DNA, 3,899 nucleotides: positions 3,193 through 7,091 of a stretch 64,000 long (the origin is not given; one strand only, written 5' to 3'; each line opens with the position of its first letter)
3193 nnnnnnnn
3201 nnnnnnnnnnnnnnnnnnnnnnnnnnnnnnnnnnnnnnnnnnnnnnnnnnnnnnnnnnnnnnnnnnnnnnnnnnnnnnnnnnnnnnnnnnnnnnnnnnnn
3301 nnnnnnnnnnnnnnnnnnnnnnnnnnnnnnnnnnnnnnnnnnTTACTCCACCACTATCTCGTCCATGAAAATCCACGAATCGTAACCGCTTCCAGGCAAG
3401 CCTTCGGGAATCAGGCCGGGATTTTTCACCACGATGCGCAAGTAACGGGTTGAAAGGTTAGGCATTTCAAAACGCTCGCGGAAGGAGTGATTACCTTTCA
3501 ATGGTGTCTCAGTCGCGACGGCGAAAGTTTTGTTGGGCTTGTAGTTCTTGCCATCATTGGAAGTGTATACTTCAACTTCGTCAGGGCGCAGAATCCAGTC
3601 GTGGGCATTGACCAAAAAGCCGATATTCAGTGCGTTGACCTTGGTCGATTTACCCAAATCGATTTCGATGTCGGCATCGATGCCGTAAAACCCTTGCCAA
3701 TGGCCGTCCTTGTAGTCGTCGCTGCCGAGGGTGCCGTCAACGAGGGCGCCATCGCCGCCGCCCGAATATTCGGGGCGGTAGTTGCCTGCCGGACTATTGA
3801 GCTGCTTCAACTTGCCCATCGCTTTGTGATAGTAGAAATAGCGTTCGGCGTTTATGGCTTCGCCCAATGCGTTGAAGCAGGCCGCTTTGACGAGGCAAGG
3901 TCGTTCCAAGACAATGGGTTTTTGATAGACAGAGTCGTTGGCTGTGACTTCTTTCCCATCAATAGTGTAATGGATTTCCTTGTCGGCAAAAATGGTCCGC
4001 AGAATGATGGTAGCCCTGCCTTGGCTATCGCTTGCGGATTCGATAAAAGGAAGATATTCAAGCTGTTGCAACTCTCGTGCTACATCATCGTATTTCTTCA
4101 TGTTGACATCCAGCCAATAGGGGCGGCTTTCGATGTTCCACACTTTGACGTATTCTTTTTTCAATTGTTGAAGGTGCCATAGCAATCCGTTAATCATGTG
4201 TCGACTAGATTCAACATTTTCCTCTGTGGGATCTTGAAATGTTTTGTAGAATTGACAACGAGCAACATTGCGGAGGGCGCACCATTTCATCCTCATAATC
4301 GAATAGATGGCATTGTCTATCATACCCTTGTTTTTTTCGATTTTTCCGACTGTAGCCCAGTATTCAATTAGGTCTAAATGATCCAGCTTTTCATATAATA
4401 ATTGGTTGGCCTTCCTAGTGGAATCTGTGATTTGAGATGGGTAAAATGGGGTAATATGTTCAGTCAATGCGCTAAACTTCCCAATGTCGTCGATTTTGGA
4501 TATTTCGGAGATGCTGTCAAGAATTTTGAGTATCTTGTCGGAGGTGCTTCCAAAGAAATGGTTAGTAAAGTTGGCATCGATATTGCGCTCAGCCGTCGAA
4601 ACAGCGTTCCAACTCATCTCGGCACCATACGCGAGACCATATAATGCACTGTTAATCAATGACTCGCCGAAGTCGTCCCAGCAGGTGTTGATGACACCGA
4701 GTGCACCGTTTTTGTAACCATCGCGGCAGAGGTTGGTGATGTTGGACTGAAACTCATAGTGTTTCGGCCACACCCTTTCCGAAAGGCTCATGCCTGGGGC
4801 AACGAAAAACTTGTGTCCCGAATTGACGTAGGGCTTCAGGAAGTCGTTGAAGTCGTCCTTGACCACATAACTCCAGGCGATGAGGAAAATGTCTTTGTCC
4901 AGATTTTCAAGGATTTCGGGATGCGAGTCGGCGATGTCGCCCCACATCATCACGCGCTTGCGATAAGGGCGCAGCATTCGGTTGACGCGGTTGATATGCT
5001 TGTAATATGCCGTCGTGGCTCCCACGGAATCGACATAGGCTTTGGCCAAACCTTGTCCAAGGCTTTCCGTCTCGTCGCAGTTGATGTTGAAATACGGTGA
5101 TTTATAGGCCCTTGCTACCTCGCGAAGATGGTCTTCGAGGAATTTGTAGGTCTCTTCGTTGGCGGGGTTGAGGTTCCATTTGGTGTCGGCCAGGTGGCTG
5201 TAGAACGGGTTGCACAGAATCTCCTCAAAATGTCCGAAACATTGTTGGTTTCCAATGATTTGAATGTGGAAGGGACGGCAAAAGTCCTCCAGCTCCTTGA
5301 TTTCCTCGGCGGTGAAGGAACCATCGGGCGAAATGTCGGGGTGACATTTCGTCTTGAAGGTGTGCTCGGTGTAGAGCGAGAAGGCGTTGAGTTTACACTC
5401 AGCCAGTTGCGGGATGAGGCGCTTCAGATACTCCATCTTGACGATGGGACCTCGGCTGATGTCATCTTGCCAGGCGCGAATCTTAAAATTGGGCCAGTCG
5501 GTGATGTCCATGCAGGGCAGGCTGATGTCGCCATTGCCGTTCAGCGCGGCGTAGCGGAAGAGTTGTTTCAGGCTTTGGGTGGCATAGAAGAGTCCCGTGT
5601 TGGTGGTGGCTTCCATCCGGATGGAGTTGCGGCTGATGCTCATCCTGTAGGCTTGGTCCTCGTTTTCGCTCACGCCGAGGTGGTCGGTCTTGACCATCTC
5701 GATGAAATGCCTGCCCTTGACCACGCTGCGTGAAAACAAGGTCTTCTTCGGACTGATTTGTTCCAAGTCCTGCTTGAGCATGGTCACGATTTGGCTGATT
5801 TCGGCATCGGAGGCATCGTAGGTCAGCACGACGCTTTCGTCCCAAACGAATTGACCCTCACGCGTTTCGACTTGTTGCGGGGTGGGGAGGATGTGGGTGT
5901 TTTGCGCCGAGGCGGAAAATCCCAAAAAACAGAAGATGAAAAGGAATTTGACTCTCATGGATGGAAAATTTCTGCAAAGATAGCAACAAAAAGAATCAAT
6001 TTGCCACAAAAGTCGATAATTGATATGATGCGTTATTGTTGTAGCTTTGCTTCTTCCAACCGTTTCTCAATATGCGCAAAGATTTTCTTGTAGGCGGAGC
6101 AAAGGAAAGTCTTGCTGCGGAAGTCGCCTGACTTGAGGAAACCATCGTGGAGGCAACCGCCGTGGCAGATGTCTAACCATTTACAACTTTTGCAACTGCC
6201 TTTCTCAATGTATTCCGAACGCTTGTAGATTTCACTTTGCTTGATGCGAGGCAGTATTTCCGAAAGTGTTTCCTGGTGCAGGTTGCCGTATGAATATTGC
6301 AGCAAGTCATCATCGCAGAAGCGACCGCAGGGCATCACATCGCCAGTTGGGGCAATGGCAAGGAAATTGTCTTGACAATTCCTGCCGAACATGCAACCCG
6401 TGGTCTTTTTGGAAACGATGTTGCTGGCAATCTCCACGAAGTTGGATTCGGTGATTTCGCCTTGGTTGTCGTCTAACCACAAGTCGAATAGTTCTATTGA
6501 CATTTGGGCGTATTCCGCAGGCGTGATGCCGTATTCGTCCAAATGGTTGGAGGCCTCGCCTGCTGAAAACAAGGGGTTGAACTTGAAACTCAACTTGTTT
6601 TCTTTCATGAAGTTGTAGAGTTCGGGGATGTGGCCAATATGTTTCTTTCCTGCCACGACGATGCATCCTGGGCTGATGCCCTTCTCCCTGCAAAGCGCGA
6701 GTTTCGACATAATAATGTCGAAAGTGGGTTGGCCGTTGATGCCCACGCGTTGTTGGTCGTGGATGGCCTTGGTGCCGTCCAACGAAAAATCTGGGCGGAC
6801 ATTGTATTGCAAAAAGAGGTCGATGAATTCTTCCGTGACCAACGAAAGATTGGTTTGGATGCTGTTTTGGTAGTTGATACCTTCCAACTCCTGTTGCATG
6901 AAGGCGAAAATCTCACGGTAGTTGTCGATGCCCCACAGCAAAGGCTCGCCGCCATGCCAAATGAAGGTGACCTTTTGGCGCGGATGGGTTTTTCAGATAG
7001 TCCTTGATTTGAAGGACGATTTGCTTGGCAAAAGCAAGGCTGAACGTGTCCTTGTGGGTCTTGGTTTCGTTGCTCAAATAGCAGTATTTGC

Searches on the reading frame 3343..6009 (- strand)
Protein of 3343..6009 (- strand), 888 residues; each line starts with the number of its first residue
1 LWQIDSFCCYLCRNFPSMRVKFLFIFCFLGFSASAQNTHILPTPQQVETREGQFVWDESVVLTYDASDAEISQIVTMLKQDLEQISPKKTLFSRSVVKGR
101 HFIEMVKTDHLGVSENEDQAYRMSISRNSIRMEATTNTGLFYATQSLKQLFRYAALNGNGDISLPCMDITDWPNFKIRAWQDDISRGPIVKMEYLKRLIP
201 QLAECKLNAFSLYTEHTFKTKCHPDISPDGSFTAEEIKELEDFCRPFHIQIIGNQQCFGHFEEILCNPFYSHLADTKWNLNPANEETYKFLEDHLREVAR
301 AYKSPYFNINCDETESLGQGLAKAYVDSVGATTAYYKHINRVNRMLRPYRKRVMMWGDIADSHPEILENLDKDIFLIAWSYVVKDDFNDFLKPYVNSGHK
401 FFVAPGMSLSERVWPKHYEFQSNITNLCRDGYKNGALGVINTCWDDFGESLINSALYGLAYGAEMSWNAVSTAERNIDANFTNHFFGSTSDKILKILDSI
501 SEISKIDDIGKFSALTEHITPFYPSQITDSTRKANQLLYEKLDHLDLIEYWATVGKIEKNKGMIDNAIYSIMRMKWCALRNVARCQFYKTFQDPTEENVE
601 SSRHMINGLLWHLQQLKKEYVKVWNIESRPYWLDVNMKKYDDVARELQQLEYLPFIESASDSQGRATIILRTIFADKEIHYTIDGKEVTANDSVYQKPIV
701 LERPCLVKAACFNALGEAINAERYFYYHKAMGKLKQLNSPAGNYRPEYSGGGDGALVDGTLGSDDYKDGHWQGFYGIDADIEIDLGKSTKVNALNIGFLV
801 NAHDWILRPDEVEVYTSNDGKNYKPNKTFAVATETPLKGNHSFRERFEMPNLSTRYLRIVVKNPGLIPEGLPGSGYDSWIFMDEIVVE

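Call 31: search_protein_families(library=pfam, proteins=[window:3343-6009:-], max_evalue=0.01)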
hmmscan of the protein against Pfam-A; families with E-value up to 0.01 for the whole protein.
window:3343-6009:- (888 aa): 6 families
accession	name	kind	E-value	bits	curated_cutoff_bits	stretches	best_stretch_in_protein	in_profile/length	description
PF02838.20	Glyco_hydro_20b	-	8.3e-19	69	26.1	1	39-172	3-124/124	Glycosyl hydrolase family 20, domain 2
PF00728.28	Glyco_hydro_20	-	1.5e-11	44.7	22.3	1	177-406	3-262/348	Glycosyl hydrolase family 20, catalytic domain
PF00754.31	F5_F8_type_C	-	1.7e-10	41.5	28.2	1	749-863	10-114/127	F5/8 type C domain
PF13290.12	CHB_HEX_C_1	-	3.8e-08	33.6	22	1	665-716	9-60/67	Chitobiase/beta-hexosaminidase C-terminal domain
PF13287.12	Fn3_assoc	-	7.3e-07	29.6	23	1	673-714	6-47/59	Fn3 associated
PF22633.2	F5_F8_type_C_2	-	4.3e-05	24.5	27.8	1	757-859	3-91/91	NedA-like, galactose-binding domain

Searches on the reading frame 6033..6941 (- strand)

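Call 31: search_protein_families(library=pfam, proteins=[window:6033-6941:-], max_evalue=0.01)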
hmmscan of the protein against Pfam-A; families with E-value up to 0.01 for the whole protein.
window:6033-6941:- (302 aa): 2 families
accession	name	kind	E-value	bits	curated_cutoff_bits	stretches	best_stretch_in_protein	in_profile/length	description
PF13186.11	SPASM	-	6.2e-07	30.1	21.5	1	190-254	4-67/67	Iron-sulfur cluster-binding domain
PF04055.27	Radical_SAM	-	0.00018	22.2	29.5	1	9-96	64-150/166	Radical SAM superfamily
